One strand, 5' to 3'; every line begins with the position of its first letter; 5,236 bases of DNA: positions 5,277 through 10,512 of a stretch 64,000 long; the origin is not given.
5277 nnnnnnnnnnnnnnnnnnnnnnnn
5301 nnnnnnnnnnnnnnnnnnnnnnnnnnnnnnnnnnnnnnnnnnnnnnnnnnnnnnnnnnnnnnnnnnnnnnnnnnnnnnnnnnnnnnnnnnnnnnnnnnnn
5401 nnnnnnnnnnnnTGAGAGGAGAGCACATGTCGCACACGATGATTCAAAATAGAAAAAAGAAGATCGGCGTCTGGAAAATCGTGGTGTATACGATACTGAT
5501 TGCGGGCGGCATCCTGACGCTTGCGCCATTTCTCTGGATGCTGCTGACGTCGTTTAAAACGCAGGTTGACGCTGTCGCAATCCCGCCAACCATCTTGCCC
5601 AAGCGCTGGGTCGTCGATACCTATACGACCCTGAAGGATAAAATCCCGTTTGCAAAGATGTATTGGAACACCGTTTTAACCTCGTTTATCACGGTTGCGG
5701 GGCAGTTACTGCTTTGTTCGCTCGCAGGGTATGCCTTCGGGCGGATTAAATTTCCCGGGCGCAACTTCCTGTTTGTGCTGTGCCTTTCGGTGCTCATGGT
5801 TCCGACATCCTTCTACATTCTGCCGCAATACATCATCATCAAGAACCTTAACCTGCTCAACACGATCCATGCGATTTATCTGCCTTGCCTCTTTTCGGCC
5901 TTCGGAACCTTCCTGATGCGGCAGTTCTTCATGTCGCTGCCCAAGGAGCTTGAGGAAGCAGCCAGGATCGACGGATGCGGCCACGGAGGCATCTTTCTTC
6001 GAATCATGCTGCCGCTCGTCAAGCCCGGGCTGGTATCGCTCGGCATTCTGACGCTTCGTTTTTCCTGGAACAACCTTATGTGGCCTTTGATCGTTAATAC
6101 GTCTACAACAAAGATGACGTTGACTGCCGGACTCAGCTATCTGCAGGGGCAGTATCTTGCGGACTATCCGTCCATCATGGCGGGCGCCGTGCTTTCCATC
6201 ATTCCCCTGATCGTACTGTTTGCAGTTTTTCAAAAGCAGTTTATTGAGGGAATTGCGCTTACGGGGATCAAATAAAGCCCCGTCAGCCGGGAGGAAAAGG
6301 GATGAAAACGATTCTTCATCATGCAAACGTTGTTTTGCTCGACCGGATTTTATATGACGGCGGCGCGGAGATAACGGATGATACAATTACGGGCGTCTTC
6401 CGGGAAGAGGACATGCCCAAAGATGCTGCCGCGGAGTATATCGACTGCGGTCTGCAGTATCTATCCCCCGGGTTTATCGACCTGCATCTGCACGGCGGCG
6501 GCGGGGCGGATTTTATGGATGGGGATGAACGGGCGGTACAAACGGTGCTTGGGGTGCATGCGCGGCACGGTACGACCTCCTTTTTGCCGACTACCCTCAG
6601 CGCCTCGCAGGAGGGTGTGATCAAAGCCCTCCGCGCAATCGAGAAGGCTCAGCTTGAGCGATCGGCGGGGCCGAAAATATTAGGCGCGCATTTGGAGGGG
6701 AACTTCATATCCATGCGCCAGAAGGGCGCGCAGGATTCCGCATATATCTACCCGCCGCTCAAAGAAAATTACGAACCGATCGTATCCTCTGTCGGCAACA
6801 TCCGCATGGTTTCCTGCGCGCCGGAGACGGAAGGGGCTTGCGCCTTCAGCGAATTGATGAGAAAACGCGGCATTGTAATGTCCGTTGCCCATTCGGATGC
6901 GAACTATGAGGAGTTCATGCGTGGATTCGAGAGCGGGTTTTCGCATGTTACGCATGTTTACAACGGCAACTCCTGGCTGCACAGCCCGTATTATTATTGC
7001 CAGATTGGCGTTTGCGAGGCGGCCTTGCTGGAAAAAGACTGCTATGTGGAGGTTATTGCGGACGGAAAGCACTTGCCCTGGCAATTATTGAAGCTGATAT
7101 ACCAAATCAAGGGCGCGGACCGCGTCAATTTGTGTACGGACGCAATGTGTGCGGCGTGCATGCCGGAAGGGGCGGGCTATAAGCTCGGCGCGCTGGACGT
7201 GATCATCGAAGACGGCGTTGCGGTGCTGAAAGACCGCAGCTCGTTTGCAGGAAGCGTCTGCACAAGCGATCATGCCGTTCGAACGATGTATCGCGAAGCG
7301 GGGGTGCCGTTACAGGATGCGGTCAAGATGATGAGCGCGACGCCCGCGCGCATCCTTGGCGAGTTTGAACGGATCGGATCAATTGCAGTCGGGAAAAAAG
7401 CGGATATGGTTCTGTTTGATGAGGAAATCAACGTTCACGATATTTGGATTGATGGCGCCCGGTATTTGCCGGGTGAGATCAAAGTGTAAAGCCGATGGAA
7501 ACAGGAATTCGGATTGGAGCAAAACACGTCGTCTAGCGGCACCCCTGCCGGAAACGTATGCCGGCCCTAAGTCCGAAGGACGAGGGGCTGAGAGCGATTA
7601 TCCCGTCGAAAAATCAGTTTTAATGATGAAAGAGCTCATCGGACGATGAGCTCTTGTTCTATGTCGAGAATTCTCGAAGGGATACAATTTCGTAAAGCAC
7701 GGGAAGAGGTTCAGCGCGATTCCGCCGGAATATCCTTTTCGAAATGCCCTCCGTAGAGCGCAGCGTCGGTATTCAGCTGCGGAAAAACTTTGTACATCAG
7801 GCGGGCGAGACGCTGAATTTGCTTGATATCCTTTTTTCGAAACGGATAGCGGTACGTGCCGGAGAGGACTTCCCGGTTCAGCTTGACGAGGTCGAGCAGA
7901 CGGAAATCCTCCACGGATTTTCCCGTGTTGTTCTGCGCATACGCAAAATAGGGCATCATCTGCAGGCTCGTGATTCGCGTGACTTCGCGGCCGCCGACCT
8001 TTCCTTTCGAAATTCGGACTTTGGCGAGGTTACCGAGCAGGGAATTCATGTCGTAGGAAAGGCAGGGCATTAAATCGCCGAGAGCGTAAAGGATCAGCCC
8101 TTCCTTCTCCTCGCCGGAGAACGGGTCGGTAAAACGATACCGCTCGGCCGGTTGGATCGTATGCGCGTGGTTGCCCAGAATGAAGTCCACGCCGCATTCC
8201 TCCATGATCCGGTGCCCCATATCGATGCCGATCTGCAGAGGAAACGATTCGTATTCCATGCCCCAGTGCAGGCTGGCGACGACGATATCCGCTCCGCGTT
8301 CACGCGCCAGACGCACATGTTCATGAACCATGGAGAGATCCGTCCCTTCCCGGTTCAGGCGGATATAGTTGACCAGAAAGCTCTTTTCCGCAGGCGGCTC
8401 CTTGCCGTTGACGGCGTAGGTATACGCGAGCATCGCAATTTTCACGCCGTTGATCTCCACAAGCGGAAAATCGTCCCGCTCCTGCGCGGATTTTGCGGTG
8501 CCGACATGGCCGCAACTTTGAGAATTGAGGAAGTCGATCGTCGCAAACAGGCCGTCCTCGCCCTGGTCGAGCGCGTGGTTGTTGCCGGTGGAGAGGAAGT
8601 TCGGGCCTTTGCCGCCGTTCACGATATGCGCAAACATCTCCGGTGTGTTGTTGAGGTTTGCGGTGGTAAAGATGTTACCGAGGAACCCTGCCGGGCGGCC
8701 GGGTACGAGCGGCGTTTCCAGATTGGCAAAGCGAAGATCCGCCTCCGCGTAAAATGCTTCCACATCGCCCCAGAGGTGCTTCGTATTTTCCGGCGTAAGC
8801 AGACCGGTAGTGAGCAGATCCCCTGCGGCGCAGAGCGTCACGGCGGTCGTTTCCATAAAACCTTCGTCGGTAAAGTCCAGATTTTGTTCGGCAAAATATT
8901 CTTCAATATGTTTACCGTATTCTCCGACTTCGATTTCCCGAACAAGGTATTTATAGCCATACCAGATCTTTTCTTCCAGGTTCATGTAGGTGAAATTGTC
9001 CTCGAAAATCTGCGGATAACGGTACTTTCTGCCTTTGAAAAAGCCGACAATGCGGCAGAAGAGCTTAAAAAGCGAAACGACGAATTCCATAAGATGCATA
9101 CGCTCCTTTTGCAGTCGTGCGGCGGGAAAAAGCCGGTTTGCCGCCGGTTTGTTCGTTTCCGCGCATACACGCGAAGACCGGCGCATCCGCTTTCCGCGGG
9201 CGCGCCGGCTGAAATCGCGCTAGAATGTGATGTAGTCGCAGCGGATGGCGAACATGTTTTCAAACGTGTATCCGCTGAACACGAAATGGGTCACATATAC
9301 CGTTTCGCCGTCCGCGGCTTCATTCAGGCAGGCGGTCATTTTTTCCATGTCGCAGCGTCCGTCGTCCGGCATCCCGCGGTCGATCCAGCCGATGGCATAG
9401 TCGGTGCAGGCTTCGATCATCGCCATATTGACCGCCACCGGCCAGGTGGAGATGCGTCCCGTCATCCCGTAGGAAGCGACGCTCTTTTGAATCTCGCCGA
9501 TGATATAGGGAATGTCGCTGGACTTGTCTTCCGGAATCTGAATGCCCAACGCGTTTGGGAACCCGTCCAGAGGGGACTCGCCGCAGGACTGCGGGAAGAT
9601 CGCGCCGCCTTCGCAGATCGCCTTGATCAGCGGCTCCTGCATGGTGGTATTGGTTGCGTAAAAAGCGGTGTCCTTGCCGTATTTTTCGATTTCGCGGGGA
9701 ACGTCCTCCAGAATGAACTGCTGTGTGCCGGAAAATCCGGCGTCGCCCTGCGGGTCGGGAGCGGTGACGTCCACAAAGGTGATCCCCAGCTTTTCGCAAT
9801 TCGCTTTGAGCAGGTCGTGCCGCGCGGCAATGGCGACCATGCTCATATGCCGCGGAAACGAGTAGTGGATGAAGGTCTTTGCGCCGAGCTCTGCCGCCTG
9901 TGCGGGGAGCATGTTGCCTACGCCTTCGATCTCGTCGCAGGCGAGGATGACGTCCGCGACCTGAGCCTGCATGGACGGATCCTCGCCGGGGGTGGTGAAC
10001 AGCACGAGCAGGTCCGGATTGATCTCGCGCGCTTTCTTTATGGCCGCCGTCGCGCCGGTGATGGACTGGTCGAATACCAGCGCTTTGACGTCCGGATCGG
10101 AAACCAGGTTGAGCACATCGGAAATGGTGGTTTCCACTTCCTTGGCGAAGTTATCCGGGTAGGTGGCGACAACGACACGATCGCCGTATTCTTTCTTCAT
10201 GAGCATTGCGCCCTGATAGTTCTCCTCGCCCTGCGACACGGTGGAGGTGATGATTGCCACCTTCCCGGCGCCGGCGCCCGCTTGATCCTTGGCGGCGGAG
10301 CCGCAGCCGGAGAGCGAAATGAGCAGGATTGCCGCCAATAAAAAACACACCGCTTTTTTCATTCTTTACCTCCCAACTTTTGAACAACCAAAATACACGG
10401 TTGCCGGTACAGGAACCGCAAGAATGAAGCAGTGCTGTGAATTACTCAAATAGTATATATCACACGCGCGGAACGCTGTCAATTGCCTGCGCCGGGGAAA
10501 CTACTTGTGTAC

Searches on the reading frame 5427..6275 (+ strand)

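Call 64: search_protein_families(library=pfam, proteins=[window:5427-6275:+], max_evalue=0.00001)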
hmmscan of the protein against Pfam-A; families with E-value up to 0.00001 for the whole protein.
window:5427-6275:+ (282 aa): 1 family
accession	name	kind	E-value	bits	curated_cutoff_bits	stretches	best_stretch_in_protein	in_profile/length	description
PF00528.27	BPD_transp_1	-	3.2e-16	60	26.4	1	99-272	3-178/184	Binding-protein-dependent transport system inner membrane component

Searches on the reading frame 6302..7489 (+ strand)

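Call 22: search_protein_families(library=pfam, proteins=[window:6302-7489:+], max_evalue=0.01)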
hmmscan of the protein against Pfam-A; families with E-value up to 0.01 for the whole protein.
window:6302-7489:+ (395 aa): 2 families
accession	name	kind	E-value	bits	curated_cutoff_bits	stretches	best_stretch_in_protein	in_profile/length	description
PF01979.26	Amidohydro_1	-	5.1e-22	79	25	1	53-384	1-341/345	Amidohydrolase family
PF07969.17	Amidohydro_3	-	9.5e-13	48.9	29.7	1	331-376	403-448/472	Amidohydrolase family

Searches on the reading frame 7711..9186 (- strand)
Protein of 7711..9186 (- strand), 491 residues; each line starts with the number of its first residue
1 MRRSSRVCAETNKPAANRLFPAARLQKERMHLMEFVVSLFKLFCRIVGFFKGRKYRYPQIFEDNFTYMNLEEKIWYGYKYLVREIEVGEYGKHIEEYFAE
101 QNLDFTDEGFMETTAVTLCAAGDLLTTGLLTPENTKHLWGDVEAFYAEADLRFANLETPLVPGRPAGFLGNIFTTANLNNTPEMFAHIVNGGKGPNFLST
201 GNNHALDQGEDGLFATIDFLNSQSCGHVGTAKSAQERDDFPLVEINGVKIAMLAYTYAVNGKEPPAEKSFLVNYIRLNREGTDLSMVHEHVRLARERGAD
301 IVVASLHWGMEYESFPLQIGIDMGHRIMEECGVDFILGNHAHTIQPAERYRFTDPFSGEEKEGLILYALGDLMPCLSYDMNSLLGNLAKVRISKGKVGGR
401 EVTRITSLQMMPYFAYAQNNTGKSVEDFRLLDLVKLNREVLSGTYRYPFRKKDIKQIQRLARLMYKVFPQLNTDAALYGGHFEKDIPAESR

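Call 22: search_protein_families(library=pfam, proteins=[window:7711-9186:-], max_evalue=0.01)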
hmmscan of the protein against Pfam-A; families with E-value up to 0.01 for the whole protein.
window:7711-9186:- (491 aa): 1 family
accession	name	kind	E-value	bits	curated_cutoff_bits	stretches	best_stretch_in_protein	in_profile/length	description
PF09587.15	PGA_cap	-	9.4e-49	166.6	27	1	117-372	1-251/255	Bacterial capsule synthesis protein PGA_cap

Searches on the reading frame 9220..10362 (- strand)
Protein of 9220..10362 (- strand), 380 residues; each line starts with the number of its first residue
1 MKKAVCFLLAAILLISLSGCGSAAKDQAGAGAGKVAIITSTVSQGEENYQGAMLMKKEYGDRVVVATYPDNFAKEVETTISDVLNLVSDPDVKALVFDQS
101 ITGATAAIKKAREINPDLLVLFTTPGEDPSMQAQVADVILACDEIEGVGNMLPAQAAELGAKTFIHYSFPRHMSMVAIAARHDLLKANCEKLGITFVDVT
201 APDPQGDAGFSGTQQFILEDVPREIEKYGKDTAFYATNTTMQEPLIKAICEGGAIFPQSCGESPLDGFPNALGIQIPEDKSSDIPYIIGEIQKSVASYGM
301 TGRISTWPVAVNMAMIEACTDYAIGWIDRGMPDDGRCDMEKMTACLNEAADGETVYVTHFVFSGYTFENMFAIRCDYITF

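Call 22: search_protein_families(library=pfam, proteins=[window:9220-10362:-], max_evalue=0.01)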
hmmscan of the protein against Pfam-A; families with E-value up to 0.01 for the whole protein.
window:9220-10362:- (380 aa): 1 family
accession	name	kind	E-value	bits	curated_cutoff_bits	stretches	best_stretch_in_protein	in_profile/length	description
PF12683.13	DUF3798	-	1.6e-104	349.6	24.6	1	34-305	2-271/271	Protein of unknown function (DUF3798)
